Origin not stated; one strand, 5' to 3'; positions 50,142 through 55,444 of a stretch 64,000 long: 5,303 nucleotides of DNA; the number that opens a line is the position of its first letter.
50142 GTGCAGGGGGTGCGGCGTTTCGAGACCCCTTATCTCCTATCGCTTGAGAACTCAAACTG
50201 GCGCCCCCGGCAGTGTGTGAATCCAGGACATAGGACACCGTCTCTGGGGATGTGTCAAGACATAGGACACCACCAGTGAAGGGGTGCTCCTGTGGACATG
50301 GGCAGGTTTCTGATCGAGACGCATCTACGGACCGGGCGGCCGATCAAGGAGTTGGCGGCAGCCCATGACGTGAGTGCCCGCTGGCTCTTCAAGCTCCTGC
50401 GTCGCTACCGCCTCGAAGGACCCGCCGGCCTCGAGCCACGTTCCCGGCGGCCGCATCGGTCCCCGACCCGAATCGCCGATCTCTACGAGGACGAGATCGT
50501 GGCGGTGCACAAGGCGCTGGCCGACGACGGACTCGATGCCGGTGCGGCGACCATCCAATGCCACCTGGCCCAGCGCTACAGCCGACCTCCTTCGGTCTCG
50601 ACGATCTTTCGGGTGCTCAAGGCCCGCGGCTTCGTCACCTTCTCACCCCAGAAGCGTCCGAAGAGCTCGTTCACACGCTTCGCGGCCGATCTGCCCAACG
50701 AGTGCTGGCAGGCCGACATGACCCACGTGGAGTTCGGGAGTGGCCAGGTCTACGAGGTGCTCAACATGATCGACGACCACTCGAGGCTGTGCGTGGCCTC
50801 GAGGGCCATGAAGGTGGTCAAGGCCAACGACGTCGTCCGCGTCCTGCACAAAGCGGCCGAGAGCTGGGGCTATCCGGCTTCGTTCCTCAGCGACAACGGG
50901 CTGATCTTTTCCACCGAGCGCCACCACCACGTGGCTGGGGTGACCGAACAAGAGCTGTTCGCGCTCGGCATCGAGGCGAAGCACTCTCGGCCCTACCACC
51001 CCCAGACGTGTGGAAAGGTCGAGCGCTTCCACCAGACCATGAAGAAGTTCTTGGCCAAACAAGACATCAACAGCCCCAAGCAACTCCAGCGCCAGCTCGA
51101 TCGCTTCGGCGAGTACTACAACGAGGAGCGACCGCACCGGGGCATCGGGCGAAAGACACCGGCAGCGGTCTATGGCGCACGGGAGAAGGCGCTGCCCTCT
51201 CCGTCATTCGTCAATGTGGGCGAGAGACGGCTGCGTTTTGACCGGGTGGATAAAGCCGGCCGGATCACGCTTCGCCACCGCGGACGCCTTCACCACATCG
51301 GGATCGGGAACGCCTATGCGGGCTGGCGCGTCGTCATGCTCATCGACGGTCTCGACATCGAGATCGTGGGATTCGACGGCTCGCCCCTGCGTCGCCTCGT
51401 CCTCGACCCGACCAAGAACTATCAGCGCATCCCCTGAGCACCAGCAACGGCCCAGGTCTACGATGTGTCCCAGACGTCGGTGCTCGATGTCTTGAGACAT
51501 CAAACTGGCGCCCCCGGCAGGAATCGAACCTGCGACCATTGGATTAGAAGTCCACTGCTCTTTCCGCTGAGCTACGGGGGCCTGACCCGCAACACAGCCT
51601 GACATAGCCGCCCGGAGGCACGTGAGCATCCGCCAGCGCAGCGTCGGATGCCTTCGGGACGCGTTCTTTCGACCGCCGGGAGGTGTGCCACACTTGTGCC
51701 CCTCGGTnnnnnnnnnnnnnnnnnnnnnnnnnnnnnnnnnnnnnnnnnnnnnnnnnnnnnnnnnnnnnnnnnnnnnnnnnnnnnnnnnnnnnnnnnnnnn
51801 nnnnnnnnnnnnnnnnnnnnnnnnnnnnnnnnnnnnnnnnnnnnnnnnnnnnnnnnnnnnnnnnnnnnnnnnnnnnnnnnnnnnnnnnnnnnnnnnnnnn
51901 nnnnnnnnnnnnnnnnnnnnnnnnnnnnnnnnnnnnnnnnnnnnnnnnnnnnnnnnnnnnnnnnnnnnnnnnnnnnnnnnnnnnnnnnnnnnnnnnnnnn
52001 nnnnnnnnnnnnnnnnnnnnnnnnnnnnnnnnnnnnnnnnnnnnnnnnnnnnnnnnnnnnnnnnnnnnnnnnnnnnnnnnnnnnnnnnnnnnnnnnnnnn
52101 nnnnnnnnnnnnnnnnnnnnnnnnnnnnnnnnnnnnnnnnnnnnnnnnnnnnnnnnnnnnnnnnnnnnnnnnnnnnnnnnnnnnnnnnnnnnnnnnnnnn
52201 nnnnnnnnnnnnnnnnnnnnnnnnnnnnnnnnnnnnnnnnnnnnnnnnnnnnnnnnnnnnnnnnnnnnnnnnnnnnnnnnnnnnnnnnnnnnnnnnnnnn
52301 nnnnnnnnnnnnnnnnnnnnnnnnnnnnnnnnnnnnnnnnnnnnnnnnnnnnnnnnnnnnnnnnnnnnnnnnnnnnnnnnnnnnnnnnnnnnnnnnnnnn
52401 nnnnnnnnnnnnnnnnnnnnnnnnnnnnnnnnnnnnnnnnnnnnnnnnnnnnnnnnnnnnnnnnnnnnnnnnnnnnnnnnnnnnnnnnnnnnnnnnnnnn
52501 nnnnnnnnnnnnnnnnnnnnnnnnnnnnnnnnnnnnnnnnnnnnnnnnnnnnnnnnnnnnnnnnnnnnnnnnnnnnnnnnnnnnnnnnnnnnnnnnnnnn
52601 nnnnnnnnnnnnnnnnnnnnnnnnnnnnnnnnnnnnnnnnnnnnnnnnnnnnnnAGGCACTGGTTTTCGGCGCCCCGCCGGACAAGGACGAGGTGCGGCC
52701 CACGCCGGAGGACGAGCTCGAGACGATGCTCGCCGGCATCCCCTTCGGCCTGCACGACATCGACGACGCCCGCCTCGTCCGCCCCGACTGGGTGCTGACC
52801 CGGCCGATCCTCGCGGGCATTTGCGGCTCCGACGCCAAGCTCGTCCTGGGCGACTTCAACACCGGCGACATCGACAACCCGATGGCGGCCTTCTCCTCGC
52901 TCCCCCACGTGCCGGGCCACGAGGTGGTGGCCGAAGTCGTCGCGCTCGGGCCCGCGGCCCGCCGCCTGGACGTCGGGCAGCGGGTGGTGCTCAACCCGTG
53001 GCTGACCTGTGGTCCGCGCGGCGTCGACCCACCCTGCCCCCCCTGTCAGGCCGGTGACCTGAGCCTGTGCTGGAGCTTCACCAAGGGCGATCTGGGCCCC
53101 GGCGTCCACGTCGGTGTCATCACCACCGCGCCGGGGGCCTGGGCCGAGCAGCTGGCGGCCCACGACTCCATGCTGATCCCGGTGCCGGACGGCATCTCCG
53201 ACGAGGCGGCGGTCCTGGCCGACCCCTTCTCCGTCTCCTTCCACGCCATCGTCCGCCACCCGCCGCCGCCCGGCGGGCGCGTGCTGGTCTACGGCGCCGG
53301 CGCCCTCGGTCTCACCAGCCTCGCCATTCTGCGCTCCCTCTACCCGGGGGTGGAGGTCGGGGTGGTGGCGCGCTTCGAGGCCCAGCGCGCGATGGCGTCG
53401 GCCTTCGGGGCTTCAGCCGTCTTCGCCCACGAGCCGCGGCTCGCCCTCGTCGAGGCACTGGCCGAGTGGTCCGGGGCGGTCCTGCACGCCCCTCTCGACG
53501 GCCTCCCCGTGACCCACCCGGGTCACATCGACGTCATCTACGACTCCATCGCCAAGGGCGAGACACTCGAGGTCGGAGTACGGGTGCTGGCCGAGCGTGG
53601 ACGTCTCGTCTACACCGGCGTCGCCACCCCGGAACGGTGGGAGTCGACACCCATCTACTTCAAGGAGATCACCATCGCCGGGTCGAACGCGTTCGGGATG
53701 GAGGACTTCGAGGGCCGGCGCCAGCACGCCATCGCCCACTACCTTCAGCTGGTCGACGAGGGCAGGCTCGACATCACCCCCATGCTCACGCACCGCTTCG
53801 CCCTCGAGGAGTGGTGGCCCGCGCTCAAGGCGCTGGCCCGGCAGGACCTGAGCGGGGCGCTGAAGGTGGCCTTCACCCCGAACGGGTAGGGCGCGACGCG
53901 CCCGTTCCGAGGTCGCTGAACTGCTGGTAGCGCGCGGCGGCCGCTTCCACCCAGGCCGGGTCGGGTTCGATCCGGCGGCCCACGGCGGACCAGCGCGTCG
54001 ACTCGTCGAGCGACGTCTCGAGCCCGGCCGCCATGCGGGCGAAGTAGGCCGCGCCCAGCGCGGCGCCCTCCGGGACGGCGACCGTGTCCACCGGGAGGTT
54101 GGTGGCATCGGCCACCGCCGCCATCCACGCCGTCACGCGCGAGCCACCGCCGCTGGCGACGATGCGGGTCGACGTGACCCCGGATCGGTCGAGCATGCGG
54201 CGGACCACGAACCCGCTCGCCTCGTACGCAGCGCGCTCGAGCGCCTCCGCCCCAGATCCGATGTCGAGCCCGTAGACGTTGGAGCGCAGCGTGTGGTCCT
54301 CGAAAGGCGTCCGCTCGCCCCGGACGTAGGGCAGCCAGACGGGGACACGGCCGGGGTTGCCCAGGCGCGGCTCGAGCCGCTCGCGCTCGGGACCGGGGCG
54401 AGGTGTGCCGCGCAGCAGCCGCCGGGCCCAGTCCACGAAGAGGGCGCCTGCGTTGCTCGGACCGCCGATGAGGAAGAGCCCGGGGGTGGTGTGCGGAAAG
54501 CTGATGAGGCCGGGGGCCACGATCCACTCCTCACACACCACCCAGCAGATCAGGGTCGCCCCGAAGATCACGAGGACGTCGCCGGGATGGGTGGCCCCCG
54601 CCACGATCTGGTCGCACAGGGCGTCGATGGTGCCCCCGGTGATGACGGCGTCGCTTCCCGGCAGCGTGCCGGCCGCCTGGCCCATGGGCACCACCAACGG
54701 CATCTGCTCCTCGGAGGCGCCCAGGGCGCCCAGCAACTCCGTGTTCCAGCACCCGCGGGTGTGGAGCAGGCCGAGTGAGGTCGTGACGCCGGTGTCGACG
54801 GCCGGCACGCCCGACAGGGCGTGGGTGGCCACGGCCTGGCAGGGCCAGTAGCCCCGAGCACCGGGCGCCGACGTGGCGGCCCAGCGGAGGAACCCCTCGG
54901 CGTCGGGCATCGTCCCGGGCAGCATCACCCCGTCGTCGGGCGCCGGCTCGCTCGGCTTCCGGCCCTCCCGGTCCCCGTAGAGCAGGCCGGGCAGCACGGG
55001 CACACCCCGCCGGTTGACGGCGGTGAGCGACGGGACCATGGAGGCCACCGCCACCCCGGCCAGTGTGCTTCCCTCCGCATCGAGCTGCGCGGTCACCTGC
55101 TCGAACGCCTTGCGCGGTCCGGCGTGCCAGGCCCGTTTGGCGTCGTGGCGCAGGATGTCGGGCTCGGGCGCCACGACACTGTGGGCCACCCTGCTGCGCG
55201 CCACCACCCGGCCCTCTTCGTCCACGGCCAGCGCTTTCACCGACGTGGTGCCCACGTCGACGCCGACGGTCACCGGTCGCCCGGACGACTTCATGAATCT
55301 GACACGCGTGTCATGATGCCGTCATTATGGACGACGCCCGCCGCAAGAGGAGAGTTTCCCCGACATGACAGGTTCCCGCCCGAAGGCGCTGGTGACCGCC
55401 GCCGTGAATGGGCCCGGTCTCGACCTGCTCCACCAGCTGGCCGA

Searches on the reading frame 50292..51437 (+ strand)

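Call 12: search_protein_families(library=pfam, proteins=[window:50292-51437:+], max_evalue=0.01)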
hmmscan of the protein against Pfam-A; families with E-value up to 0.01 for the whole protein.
window:50292-51437:+ (381 aa): 8 families
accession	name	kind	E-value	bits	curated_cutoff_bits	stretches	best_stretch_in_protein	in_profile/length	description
PF13683.12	rve_3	-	1e-17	64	26.5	1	226-290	2-67/67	Integrase core domain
PF00665.32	rve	-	3.6e-15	56.5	32.6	1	135-237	4-102/102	Integrase core domain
PF13565.12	HTH_32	-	2.6e-09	37.9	33.7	1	34-109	4-73/73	Homeodomain-like domain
PF13518.12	HTH_28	-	1.4e-07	31.9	25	1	14-55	11-52/52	Helix-turn-helix domain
PF13551.12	HTH_29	-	1.8e-06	28.3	28.1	1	11-59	7-55/64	Winged helix-turn helix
PF13011.12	LZ_Tnp_IS481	-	5.4e-06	27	22.2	1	18-62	28-72/85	leucine-zipper of insertion element IS481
PF13384.12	HTH_23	-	9.9e-06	25.7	24.6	1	11-47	13-49/50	Homeodomain-like domain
PF24764.1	rva_4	-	0.0042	17.3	26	0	134-204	6-74/194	Integrase core domain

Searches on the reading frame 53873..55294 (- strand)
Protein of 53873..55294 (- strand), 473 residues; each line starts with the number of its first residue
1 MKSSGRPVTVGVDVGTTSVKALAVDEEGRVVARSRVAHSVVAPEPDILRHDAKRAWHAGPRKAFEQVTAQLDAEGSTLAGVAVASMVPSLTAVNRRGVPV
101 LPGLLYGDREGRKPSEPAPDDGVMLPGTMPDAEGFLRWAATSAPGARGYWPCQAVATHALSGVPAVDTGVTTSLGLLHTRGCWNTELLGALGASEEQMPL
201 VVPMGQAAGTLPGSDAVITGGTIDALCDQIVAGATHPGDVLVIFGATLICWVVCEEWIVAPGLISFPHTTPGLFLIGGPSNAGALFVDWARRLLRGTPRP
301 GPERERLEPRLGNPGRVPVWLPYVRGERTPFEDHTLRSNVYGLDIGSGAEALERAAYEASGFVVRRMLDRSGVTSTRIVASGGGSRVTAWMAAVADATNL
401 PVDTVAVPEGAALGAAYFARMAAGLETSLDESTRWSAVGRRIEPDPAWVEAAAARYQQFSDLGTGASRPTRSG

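Call 106: search_protein_families(library=pfam, proteins=[window:53873-55294:-], max_evalue=0.00001)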
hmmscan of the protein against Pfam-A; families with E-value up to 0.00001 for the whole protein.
window:53873-55294:- (473 aa): 2 families
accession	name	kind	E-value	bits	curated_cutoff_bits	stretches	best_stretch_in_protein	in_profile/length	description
PF02782.22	FGGY_C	-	2.6e-20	73.5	27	1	272-423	36-198/198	FGGY family of carbohydrate kinases, C-terminal domain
PF00370.27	FGGY_N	-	7.8e-14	52.3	28.8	1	9-109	2-101/245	FGGY family of carbohydrate kinases, N-terminal domain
